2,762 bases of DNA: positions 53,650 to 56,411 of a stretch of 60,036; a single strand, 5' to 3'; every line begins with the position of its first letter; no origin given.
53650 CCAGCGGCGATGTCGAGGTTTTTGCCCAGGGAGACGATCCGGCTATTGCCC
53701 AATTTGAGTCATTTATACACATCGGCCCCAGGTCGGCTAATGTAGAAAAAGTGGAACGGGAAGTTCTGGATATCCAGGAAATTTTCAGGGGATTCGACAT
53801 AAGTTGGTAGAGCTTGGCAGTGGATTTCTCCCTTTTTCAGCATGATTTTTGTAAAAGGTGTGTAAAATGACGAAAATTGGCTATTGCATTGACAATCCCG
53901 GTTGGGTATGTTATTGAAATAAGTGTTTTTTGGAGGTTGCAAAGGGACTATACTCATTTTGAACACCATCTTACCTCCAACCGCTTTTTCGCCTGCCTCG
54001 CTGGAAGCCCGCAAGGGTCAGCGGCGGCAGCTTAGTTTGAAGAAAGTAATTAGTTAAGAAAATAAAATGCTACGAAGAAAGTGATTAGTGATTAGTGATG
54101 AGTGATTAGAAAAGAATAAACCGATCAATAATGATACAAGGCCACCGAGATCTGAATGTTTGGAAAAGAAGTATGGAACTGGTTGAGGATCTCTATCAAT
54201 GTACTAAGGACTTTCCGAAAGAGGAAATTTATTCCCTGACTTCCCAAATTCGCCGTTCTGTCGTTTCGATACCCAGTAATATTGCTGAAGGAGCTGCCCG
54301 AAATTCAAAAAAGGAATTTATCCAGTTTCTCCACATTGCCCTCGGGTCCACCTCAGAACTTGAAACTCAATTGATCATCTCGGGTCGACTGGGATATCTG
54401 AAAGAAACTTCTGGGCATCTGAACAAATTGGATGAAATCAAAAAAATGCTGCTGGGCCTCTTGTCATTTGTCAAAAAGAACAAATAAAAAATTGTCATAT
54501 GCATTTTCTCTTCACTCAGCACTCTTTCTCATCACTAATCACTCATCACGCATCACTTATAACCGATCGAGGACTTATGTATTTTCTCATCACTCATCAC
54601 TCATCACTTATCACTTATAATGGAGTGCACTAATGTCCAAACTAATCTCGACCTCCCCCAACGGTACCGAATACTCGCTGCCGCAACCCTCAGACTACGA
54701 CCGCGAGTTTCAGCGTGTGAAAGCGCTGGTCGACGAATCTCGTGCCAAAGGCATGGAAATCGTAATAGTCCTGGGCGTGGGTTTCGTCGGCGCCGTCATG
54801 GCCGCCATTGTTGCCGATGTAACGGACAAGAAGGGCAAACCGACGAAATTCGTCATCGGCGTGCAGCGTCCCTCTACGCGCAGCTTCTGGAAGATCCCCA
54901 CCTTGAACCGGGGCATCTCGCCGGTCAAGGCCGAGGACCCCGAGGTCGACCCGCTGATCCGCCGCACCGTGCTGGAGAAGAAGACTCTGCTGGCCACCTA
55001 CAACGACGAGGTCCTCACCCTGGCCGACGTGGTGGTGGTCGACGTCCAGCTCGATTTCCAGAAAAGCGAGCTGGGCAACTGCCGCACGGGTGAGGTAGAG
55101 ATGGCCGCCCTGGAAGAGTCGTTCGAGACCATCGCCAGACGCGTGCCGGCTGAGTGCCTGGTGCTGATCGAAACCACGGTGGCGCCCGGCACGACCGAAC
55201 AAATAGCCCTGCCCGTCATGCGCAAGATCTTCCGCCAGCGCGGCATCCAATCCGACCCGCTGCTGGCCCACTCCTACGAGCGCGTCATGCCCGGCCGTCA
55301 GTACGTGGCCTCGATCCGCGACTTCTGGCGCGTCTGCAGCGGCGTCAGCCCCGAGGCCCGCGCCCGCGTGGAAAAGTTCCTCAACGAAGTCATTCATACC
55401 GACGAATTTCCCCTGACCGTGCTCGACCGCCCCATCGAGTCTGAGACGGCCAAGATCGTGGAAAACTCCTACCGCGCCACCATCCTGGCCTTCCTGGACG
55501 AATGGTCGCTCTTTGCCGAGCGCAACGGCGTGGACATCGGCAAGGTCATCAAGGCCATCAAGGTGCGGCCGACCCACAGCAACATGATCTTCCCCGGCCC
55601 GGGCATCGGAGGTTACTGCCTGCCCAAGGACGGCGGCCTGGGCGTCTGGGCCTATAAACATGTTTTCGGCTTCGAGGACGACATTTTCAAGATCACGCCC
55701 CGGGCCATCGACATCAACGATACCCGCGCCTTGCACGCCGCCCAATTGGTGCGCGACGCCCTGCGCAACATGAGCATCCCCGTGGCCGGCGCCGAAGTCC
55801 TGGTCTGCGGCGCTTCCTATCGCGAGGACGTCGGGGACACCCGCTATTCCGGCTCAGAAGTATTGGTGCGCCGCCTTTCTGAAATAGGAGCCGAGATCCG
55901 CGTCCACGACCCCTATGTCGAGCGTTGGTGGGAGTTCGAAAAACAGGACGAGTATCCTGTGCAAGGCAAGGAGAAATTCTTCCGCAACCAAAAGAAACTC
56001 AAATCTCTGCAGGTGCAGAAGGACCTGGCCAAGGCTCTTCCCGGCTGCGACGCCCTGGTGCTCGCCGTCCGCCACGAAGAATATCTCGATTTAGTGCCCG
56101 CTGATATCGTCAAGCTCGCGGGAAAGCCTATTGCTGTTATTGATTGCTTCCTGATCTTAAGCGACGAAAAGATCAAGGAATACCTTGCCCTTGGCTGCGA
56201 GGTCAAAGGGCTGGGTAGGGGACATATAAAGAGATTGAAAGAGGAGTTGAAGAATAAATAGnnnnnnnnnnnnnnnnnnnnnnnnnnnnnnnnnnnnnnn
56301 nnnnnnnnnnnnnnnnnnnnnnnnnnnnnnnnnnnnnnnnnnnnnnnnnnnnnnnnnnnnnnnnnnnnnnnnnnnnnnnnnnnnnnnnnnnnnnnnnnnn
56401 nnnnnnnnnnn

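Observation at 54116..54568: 4HB cassette bounded by a 10-11 bp direct repeat inside a hairpin loop, resembling a target-site duplication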

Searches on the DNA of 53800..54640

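Call 62: search_rna_families(source=window, start=53800, end=54640, threshold=evalue, max_evalue=1, show_alignments=1)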
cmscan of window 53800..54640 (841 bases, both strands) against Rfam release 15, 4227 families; matches with E-value up to 1: 1.
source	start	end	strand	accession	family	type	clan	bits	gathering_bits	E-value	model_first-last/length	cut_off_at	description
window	54514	54553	-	RF01136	sR28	Gene; snRNA; snoRNA; CD-box;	-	14.6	39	0.35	1-55/55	no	Small nucleolar RNA sR28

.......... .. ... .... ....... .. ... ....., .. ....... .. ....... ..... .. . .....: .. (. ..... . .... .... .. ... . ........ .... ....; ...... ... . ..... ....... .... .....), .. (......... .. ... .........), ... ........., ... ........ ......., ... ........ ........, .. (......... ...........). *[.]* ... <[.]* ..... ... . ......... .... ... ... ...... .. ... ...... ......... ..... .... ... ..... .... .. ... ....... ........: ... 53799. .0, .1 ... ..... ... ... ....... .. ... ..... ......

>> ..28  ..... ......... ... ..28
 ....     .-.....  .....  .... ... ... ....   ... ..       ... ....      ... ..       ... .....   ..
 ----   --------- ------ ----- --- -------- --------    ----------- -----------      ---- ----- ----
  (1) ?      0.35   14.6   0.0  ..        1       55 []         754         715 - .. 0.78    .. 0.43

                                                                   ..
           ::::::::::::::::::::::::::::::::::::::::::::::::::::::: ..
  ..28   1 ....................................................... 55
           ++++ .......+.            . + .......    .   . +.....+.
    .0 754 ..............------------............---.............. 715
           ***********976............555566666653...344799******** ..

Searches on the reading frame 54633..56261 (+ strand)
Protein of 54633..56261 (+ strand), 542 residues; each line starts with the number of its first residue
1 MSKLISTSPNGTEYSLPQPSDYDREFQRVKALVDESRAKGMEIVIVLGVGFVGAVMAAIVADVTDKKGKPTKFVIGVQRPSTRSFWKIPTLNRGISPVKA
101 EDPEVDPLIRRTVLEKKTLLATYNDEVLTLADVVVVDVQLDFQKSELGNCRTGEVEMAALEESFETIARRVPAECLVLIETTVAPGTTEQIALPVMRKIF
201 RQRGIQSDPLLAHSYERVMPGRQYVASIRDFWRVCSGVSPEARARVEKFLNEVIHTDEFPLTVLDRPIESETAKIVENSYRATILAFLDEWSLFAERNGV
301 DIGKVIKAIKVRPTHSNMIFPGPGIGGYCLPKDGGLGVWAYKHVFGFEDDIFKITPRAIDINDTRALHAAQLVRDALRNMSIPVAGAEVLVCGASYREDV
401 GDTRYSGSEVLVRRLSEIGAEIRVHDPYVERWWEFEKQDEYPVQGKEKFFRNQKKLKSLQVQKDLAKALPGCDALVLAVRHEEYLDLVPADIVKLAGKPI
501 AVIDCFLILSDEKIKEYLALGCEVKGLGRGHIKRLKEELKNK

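Call 11: search_protein_families(library=pfam, proteins=[window:54633-56261:+])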
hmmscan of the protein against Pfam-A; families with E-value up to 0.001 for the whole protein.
window:54633-56261:+ (542 aa): 3 families
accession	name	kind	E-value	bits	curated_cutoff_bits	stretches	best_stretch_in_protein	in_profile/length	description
PF03720.21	UDPG_MGDP_dh_C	-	7.3e-19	68.5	30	1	390-509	1-101/103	UDP-glucose/GDP-mannose dehydrogenase family, UDP binding domain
PF00984.24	UDPG_MGDP_dh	-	4.8e-15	55.9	25.4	1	269-335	2-69/94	UDP-glucose/GDP-mannose dehydrogenase family, central domain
PF03721.20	UDPG_MGDP_dh_N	-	1.1e-11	45.1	27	1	44-244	3-181/187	UDP-glucose/GDP-mannose dehydrogenase family, NAD binding domain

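Call 14: find_encoding_contigs(protein=window:54633-56261:+, flank=3000, max_places=10)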
Protein window:54633-56261:+ (542 aa): 9 contigs read that carry it; 4 places shown.
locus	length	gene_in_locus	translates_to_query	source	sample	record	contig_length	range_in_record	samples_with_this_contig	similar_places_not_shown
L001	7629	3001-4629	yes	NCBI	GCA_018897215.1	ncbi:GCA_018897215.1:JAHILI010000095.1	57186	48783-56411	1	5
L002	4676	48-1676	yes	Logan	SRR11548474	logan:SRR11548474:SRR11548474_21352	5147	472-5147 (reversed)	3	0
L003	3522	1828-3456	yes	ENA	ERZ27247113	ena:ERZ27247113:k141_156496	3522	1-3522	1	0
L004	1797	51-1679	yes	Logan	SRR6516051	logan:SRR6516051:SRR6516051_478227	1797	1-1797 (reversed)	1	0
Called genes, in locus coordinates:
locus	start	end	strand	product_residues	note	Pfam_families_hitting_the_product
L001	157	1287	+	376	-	-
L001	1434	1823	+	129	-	PF05635:23S_rRNA_IVP, PF22296:bAvd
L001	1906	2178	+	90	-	PF00708:Acylphosphatase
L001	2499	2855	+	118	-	PF05635:23S_rRNA_IVP, PF22296:bAvd (weak)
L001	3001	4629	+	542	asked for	PF03721:UDPG_MGDP_dh_N, PF00984:UDPG_MGDP_dh, PF03720:UDPG_MGDP_dh_C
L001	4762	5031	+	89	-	-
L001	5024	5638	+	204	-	PF08843:AbiEii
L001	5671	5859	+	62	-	-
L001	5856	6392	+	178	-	PF19502:DUF6036 (faint)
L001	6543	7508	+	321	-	PF01408:GFO_IDH_MocA, PF02894:GFO_IDH_MocA_C, PF22725:GFO_IDH_MocA_C3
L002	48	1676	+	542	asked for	PF03721:UDPG_MGDP_dh_N, PF00984:UDPG_MGDP_dh, PF03720:UDPG_MGDP_dh_C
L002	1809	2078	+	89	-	-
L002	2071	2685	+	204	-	PF08843:AbiEii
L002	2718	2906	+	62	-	-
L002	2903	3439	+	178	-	PF19502:DUF6036 (faint)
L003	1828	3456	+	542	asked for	PF03721:UDPG_MGDP_dh_N, PF00984:UDPG_MGDP_dh, PF03720:UDPG_MGDP_dh_C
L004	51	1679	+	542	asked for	PF03721:UDPG_MGDP_dh_N, PF00984:UDPG_MGDP_dh, PF03720:UDPG_MGDP_dh_C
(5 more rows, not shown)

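Call 23: find_related_loci(query=window:54633-56261:+, collection=metagenome_contigs, flank=2500)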
Query window:54633-56261:+ (542 aa) in metagenome_contigs; peptide patterns used: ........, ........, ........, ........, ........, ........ (x = any residue, [..] = any of these).
600 stretches matched a pattern (row limit reached: there are more); 468 encode a relative of the query (tblastn E <= 1e-3); the best 80 are kept; 80 distinct loci.
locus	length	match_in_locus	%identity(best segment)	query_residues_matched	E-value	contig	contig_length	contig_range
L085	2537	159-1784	95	1-542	0e+0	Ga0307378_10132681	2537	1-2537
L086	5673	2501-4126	91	1-542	0e+0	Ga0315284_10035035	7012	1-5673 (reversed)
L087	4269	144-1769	89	1-542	0e+0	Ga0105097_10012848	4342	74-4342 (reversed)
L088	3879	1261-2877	87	1-539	0e+0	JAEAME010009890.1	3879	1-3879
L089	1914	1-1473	92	52-542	0e+0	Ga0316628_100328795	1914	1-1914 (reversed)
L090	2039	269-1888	75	1-540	0e+0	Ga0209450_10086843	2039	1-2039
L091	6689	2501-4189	74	1-541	0e+0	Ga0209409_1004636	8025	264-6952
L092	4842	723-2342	74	1-540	0e+0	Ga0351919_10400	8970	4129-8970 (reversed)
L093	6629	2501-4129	72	1-540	0e+0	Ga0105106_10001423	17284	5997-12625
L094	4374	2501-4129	72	1-540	0e+0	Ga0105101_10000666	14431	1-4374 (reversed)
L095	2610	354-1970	71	6-542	0e+0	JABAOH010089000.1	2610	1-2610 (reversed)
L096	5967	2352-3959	73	6-538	0e+0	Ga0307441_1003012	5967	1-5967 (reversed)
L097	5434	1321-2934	71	6-540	0e+0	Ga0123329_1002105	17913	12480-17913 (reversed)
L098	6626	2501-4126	72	1-540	0e+0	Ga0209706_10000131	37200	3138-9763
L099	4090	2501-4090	74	1-530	0e+0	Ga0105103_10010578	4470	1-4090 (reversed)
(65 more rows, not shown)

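Call 38: find_homologous_proteins(query=window:54633-56261:+, max_evalue=1e-150)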
Query window:54633-56261:+ (542 aa): 7993 proteins with E <= 1e-150 among 8000 candidates; the best 120 are listed.
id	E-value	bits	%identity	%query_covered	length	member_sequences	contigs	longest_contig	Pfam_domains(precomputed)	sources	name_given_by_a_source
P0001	0.0e+0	1149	93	100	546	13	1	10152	PF00984.25,PF03721.21,PF03720.23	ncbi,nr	ncbi:MAG: nucleotide sugar dehydrogenase [Candidatus Aminicenantes bacterium]|nr:nucleotide sugar de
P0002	0.0e+0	1132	92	100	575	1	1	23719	PF00984.25,PF03721.21,PF03720.23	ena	-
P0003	0.0e+0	1127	92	100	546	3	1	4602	PF00984.25,PF03721.21,PF03720.23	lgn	-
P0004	0.0e+0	1125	91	100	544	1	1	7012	PF00984.25,PF03721.21,PF03720.23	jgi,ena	-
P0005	0.0e+0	1119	90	100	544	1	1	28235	PF00984.25,PF03721.21,PF03720.23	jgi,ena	-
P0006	0.0e+0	1113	90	100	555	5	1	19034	PF00984.25,PF03721.21,PF03720.23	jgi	jgi:UDP-N-acetyl-D-glucosamine dehydrogenase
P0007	0.0e+0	1112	90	100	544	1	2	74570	PF00984.25,PF03721.21,PF03720.23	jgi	jgi:UDP-N-acetyl-D-glucosamine dehydrogenase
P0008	0.0e+0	1110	90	100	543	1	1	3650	PF00984.25,PF03721.21,PF03720.23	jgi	jgi:nucleotide sugar dehydrogenase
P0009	0.0e+0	1110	90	99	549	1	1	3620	PF00984.25,PF03721.21,PF03720.23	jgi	jgi:UDP-N-acetyl-D-glucosamine dehydrogenase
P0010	0.0e+0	1110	90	100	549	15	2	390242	PF00984.25,PF03721.21,PF03720.23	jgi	jgi:nucleotide sugar dehydrogenase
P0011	0.0e+0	1109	89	100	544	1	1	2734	PF00984.25,PF03721.21,PF03720.23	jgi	jgi:UDP-N-acetyl-D-glucosamine dehydrogenase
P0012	0.0e+0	1099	89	100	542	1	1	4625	PF00984.25,PF03721.21,PF03720.23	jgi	jgi:nucleotide sugar dehydrogenase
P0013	0.0e+0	1095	88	100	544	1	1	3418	PF00984.25,PF03721.21,PF03720.23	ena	-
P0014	0.0e+0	1095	87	100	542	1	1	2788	PF00984.25,PF03721.21,PF03720.23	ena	-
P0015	0.0e+0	1092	88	100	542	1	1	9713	PF00984.25,PF03721.21,PF03720.23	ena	-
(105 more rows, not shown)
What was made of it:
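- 54633..56261 (+): Nucleotide-sugar (UDP-GlcNAc/UDP-glucose type) dehydrogenase gene. Right boundary of the variable site and the anchor used to collect orthologous alleles. Calls 11, 14, 23 and 38.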

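Call 39: find_encoding_contigs(protein=P0001, flank=1500, max_places=2)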
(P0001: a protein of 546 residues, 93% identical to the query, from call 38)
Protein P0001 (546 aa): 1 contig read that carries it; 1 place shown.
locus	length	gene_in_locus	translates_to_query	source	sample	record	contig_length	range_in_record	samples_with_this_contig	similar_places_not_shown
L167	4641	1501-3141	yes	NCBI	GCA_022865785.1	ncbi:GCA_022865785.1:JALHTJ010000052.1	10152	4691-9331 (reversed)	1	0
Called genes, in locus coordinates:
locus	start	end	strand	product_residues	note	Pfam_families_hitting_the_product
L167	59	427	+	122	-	PF05635:23S_rRNA_IVP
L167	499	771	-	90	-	PF00708:Acylphosphatase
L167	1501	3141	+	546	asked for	PF03721:UDPG_MGDP_dh_N, PF00984:UDPG_MGDP_dh, PF03720:UDPG_MGDP_dh_C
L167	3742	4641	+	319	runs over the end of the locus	PF01408:GFO_IDH_MocA, PF02894:GFO_IDH_MocA_C, PF22725:GFO_IDH_MocA_C3 (weak)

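Call 40: find_encoding_contigs(protein=P0002, flank=1500, max_places=2)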
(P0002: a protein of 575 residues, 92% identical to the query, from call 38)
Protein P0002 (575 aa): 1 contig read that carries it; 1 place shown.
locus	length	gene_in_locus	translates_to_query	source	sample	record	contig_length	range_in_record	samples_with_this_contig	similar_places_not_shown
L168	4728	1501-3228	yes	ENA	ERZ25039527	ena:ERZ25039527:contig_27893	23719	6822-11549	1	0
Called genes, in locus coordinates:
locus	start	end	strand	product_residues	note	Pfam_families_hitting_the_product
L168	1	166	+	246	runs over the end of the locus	-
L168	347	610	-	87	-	PF00708:Acylphosphatase (weak)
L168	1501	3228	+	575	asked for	PF03721:UDPG_MGDP_dh_N, PF00984:UDPG_MGDP_dh, PF03720:UDPG_MGDP_dh_C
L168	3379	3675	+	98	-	-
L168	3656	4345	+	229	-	PF08843:AbiEii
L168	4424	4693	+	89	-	-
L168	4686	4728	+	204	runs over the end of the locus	PF08843:AbiEii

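Call 41: find_encoding_contigs(protein=P0005, flank=1500, max_places=2)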
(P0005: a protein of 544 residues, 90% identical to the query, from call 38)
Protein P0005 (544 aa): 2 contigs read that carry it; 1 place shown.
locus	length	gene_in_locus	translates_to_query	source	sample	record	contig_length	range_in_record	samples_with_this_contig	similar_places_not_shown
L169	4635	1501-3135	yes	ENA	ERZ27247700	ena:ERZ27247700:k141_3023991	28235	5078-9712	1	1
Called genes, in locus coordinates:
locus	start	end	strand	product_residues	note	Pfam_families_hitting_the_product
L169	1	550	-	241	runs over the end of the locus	PF08242:Methyltransf_12 (weak), PF13649:Methyltransf_25 (weak)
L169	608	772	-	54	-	-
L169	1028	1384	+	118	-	PF05635:23S_rRNA_IVP, PF22296:bAvd (weak)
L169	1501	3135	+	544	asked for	PF03721:UDPG_MGDP_dh_N, PF00984:UDPG_MGDP_dh, PF03720:UDPG_MGDP_dh_C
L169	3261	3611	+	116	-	PF05635:23S_rRNA_IVP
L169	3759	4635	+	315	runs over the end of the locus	PF01408:GFO_IDH_MocA, PF02894:GFO_IDH_MocA_C, PF22725:GFO_IDH_MocA_C3 (weak)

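Call 42: find_encoding_contigs(protein=P0007, flank=1500, max_places=2)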
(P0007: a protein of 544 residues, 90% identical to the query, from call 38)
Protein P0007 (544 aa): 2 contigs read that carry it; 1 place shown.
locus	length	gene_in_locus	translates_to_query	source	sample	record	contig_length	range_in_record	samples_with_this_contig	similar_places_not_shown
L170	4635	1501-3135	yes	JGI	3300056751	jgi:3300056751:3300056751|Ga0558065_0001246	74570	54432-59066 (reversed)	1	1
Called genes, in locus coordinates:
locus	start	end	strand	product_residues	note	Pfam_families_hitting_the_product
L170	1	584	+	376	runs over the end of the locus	-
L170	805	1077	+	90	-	PF00708:Acylphosphatase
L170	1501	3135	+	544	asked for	PF03721:UDPG_MGDP_dh_N, PF00984:UDPG_MGDP_dh, PF03720:UDPG_MGDP_dh_C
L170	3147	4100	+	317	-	PF01408:GFO_IDH_MocA, PF02894:GFO_IDH_MocA_C, PF22725:GFO_IDH_MocA_C3 (weak)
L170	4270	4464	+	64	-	-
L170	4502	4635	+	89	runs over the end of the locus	-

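Call 45: list_cluster_members(proteins=[window:54633-56261:+, window:54131-54487:+])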
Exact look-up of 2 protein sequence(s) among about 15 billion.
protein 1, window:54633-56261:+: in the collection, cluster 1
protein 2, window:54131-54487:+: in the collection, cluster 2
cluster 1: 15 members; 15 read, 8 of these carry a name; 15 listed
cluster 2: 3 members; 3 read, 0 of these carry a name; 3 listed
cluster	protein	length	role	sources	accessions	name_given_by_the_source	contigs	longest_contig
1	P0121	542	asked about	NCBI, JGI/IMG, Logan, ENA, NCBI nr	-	-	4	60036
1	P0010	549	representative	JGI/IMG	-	nucleotide sugar dehydrogenase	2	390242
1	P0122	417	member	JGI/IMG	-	UDP-N-acetyl-D-glucosamine dehydrogenase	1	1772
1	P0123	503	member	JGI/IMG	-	UDP-N-acetyl-D-glucosamine dehydrogenase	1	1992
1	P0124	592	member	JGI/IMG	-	UDP-N-acetyl-D-glucosamine dehydrogenase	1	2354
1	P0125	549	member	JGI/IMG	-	UDP-N-acetyl-D-glucosamine dehydrogenase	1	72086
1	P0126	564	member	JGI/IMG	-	UDP-N-acetyl-D-glucosamine dehydrogenase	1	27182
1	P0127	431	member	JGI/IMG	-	UDP-N-acetyl-D-glucosamine dehydrogenase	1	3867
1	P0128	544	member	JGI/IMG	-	UDP-N-acetyl-D-glucosamine dehydrogenase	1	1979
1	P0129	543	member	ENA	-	-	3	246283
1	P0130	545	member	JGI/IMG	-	-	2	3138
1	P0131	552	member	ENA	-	-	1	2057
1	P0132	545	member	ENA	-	-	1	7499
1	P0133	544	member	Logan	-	-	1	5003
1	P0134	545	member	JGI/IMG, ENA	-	-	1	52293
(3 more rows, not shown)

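Call 47: find_encoding_contigs(protein=P0134, flank=1500, max_places=2)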
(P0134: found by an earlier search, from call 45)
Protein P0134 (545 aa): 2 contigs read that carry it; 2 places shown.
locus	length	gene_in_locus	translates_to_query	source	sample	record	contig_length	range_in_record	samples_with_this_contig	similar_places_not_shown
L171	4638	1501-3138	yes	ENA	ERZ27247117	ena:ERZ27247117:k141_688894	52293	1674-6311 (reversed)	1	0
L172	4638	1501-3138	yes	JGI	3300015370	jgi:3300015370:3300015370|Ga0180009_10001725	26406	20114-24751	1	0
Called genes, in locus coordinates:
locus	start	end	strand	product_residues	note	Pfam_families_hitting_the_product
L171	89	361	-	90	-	PF00708:Acylphosphatase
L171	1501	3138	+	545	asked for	PF03721:UDPG_MGDP_dh_N, PF00984:UDPG_MGDP_dh, PF03720:UDPG_MGDP_dh_C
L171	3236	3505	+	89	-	-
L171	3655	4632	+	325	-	PF01408:GFO_IDH_MocA, PF22725:GFO_IDH_MocA_C3, PF02894:GFO_IDH_MocA_C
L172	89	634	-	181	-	PF00708:Acylphosphatase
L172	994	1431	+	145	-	PF05635:23S_rRNA_IVP, PF22296:bAvd (weak)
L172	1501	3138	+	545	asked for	PF03721:UDPG_MGDP_dh_N, PF00984:UDPG_MGDP_dh, PF03720:UDPG_MGDP_dh_C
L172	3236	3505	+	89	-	-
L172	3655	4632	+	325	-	PF01408:GFO_IDH_MocA, PF22725:GFO_IDH_MocA_C3, PF02894:GFO_IDH_MocA_C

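Call 48: find_encoding_contigs(protein=P0130, flank=1500, max_places=2)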
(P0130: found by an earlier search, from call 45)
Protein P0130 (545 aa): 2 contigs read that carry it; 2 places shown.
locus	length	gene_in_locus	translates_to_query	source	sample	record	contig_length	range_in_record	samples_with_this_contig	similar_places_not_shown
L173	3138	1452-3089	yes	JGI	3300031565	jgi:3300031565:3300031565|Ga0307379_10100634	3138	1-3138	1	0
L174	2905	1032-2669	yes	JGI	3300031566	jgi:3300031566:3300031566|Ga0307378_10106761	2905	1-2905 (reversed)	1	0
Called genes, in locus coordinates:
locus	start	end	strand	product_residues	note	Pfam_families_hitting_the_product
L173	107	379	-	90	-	PF00708:Acylphosphatase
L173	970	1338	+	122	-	PF05635:23S_rRNA_IVP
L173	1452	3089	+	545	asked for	PF03721:UDPG_MGDP_dh_N, PF00984:UDPG_MGDP_dh, PF03720:UDPG_MGDP_dh_C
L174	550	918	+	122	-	PF05635:23S_rRNA_IVP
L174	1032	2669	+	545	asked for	PF03721:UDPG_MGDP_dh_N, PF00984:UDPG_MGDP_dh, PF03720:UDPG_MGDP_dh_C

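Call 54: find_encoding_contigs(protein=P0132, flank=1300, max_places=2)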
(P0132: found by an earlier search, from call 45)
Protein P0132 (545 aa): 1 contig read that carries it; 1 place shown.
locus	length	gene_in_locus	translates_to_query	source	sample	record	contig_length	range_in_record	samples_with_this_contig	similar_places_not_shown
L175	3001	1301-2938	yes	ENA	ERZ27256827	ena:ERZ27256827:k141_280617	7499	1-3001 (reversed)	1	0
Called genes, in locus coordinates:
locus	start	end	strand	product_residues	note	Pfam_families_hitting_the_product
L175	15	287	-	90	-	PF00708:Acylphosphatase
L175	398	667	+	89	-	-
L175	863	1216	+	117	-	PF05635:23S_rRNA_IVP, PF22296:bAvd (weak)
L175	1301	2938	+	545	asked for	PF03721:UDPG_MGDP_dh_N, PF00984:UDPG_MGDP_dh, PF03720:UDPG_MGDP_dh_C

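Call 55: find_encoding_contigs(protein=P0129, flank=1300, max_places=3)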
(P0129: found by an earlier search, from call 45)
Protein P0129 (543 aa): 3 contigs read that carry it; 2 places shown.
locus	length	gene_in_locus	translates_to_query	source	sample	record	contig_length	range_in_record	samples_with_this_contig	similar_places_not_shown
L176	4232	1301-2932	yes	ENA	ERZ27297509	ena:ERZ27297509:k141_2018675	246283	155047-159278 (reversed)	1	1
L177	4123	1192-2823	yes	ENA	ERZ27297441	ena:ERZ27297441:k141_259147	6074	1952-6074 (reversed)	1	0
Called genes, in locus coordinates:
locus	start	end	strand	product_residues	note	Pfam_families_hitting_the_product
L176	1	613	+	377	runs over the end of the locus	-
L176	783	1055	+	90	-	PF00708:Acylphosphatase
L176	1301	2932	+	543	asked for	PF03721:UDPG_MGDP_dh_N, PF00984:UDPG_MGDP_dh, PF03720:UDPG_MGDP_dh_C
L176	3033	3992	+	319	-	PF01408:GFO_IDH_MocA, PF02894:GFO_IDH_MocA_C, PF22725:GFO_IDH_MocA_C3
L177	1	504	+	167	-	?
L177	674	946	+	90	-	PF00708:Acylphosphatase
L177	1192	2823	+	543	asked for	PF03721:UDPG_MGDP_dh_N, PF00984:UDPG_MGDP_dh, PF03720:UDPG_MGDP_dh_C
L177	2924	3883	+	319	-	PF01408:GFO_IDH_MocA, PF02894:GFO_IDH_MocA_C, PF22725:GFO_IDH_MocA_C3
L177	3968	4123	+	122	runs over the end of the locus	PF05635:23S_rRNA_IVP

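Call 56: find_encoding_contigs(protein=P0003, flank=1300, max_places=2)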
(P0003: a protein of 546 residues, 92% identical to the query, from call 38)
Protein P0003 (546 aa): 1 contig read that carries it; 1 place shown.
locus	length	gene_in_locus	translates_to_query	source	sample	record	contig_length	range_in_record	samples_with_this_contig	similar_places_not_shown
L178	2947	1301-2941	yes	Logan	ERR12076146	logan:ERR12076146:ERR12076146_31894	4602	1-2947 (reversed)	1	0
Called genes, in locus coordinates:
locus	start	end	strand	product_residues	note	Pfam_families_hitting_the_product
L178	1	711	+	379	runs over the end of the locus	-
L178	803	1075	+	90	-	PF00708:Acylphosphatase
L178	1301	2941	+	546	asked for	PF03721:UDPG_MGDP_dh_N, PF00984:UDPG_MGDP_dh, PF03720:UDPG_MGDP_dh_C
